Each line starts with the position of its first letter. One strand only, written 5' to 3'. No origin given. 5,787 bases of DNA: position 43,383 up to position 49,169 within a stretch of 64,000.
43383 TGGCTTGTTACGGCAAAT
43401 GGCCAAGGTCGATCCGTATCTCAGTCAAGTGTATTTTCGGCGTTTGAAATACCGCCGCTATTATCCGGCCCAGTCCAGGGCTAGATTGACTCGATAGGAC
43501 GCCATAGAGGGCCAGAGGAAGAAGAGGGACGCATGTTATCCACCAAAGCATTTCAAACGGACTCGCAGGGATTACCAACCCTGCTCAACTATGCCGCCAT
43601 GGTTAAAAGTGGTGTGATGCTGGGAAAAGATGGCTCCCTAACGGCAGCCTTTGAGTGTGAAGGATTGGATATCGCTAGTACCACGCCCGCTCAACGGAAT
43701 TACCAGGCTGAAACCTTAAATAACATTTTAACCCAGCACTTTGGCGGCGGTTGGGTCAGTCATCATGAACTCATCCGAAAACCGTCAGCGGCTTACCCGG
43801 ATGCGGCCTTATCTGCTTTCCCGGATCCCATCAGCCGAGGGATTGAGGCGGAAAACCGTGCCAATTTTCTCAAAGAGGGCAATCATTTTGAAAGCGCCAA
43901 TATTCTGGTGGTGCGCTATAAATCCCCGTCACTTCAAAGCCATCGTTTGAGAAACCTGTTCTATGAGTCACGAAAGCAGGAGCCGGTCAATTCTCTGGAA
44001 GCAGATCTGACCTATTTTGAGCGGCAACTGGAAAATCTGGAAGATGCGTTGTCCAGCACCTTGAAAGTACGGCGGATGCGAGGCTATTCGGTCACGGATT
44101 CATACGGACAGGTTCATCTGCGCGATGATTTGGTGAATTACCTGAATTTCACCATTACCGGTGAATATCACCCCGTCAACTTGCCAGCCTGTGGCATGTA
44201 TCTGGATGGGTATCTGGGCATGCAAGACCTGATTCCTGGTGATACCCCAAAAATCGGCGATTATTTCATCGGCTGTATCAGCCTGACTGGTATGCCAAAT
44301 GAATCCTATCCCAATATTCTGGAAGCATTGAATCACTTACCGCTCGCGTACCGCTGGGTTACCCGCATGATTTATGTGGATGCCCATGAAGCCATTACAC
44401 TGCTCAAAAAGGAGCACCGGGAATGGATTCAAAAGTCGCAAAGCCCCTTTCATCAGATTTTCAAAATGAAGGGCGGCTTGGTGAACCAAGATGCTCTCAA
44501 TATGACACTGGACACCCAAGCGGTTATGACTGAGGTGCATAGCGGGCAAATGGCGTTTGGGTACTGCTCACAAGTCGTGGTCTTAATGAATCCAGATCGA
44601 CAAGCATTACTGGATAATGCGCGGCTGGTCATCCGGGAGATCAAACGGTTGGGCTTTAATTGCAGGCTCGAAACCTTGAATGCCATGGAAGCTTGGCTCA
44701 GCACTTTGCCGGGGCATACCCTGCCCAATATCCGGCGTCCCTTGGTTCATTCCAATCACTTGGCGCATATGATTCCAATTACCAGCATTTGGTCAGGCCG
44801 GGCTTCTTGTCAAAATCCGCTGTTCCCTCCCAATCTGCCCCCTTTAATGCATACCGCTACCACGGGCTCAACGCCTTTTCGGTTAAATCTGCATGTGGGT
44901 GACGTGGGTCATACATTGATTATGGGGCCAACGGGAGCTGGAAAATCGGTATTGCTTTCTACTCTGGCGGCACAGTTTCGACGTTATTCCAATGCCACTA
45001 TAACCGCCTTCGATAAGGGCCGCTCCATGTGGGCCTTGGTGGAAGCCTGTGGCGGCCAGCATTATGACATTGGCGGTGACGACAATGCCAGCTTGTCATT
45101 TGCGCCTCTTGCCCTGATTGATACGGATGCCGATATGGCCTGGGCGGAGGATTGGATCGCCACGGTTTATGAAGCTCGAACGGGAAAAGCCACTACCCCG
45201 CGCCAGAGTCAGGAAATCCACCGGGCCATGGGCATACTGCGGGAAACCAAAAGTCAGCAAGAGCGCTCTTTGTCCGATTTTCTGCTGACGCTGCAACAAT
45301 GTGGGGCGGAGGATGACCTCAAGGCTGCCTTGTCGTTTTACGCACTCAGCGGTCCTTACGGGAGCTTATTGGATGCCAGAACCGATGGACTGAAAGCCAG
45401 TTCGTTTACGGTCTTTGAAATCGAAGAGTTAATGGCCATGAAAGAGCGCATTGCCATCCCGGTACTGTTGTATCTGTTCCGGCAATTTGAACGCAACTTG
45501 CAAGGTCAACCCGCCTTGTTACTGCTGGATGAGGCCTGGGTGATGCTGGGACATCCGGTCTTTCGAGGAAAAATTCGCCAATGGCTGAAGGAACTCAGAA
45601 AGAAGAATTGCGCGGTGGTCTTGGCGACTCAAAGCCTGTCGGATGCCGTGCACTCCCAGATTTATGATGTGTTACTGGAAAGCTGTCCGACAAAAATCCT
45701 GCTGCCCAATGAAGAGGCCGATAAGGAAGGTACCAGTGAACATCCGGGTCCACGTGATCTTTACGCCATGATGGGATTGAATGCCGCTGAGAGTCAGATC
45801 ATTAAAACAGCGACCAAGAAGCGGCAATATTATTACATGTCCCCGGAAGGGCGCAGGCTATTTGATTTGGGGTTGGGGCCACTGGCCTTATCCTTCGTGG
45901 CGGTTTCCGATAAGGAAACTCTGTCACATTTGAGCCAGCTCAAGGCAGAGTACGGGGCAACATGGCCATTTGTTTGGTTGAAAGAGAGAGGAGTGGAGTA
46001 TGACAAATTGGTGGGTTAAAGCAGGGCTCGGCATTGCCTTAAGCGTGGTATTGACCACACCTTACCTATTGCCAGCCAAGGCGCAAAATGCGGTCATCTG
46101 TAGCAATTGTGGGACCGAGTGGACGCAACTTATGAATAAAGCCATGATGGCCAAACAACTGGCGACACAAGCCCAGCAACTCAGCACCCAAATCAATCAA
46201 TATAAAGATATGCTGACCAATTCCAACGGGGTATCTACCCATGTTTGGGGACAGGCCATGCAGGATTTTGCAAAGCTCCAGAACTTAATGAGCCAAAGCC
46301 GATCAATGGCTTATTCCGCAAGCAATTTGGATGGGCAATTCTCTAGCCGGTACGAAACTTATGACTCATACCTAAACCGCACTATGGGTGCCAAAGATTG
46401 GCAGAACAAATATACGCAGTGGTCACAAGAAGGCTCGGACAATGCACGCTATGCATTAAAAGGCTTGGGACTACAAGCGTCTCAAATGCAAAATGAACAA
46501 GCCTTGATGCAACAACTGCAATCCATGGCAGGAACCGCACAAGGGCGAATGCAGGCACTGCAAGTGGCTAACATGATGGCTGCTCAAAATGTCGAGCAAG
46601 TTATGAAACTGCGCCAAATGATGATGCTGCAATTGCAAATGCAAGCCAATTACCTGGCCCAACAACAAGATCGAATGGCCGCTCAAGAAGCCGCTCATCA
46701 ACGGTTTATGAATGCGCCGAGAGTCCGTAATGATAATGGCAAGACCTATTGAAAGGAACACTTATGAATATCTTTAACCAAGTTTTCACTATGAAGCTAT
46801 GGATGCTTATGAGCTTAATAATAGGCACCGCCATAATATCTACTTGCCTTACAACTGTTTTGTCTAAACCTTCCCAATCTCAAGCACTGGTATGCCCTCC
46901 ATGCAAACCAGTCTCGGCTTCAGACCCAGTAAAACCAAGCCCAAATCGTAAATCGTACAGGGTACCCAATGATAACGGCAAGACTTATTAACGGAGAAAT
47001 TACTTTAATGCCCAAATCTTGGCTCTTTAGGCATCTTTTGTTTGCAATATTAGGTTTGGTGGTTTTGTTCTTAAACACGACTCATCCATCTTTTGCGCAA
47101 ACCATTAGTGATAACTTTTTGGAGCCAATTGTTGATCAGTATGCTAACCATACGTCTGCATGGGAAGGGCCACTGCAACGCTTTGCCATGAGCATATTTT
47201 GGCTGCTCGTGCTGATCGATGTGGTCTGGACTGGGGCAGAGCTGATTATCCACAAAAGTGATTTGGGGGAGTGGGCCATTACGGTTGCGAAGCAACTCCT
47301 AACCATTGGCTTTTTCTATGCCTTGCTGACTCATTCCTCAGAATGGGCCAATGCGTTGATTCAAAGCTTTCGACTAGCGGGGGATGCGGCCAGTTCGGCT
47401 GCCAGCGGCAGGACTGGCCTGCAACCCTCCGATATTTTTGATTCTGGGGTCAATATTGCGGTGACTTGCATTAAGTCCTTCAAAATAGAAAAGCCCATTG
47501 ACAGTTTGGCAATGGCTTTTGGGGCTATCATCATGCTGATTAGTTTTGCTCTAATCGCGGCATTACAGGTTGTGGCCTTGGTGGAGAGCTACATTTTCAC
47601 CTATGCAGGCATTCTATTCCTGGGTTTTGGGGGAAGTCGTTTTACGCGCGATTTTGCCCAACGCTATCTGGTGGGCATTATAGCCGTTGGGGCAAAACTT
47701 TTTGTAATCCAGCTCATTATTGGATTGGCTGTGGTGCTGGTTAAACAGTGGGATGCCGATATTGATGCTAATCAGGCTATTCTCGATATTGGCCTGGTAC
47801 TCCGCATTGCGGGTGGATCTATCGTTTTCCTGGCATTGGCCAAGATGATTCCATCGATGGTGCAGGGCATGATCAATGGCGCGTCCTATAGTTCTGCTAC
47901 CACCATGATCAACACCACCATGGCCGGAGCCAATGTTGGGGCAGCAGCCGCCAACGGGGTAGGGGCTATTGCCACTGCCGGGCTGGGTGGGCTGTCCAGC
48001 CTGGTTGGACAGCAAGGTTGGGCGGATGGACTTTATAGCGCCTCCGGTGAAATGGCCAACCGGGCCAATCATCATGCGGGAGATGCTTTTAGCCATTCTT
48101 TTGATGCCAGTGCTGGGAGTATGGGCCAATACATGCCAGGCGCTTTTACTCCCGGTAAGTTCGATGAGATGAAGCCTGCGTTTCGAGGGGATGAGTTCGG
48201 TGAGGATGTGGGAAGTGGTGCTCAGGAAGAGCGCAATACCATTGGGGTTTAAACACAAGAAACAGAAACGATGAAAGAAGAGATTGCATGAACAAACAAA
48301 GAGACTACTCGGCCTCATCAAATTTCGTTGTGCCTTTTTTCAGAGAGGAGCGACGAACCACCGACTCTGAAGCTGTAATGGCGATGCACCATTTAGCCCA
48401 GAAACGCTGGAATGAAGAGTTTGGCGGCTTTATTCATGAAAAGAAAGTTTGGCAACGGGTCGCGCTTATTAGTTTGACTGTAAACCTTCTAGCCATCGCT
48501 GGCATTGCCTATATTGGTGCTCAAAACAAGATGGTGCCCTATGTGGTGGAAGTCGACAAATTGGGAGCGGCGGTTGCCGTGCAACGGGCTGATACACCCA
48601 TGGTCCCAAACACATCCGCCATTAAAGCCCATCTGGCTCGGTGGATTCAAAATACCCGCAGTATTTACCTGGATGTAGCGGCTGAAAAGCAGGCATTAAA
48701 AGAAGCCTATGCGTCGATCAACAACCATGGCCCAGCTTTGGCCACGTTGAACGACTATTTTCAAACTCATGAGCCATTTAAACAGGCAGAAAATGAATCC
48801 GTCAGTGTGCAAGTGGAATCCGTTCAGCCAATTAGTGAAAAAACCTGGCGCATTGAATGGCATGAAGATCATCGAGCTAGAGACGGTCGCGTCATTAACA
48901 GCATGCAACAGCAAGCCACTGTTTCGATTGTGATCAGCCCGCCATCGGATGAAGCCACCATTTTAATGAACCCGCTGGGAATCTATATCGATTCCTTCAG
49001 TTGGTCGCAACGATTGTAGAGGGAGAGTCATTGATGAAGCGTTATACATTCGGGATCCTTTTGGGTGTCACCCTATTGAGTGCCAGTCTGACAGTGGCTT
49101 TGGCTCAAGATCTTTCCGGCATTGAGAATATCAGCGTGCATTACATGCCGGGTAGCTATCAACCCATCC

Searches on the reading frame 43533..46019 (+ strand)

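Call 47: search_protein_families(library=pfam, proteins=[window:43533-46019:+], max_evalue=0.001)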
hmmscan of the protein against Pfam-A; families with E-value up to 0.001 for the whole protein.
window:43533-46019:+ (828 aa): 5 families
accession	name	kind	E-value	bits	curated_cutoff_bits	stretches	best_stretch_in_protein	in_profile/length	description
PF03135.19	CagE_TrbE_VirB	-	8.4e-18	65.5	21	1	198-399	14-202/204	CagE, TrbE, VirB family, component of type IV transporter system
PF19044.6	P-loop_TraG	-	1.5e-13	50.6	25.8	1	598-727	186-319/413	TraG P-loop domain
PF13401.12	AAA_22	-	0.00011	23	27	0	459-496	6-45/130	AAA domain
PF12846.13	AAA_10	-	0.00028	20.5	27.5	0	644-709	225-290/362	AAA-like domain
PF00005.33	ABC_tran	-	0.00075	20.6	25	0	451-485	4-38/137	ABC transporter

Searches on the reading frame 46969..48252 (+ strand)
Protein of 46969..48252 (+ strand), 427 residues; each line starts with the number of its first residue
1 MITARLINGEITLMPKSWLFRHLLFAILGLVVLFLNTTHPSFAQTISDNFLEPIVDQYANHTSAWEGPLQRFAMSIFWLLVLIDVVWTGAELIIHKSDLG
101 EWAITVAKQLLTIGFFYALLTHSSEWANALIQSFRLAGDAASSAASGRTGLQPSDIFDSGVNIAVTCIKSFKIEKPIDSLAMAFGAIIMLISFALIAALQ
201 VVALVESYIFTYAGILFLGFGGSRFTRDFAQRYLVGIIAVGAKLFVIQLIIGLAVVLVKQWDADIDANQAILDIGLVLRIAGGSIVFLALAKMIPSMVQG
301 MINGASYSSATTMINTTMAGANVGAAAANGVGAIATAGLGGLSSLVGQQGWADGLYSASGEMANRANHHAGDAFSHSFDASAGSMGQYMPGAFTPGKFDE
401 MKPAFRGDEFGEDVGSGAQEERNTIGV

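Call 47: search_protein_families(library=pfam, proteins=[window:46969-48252:+], max_evalue=0.001)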
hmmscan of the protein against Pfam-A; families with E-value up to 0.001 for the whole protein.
window:46969-48252:+ (427 aa): 1 family
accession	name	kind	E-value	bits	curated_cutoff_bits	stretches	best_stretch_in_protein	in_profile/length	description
PF04610.19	TrbL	-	4.8e-29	102.1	25.9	1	82-291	2-212/215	TrbL/VirB6 plasmid conjugal transfer protein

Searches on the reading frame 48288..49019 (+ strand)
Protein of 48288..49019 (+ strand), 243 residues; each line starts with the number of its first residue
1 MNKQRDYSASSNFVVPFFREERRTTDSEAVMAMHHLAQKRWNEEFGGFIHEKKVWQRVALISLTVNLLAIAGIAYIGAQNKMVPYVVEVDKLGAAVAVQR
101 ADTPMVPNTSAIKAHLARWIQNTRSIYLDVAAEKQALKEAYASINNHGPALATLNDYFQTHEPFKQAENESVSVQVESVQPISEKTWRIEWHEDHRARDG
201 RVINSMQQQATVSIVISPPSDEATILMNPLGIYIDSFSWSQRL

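Call 47: search_protein_families(library=pfam, proteins=[window:48288-49019:+], max_evalue=0.001)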
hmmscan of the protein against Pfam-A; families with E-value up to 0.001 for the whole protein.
window:48288-49019:+ (243 aa): 1 family
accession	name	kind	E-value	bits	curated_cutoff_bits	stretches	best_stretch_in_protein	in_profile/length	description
PF04335.19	VirB8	-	3.7e-45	154.8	23.2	1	39-241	4-212/213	VirB8 protein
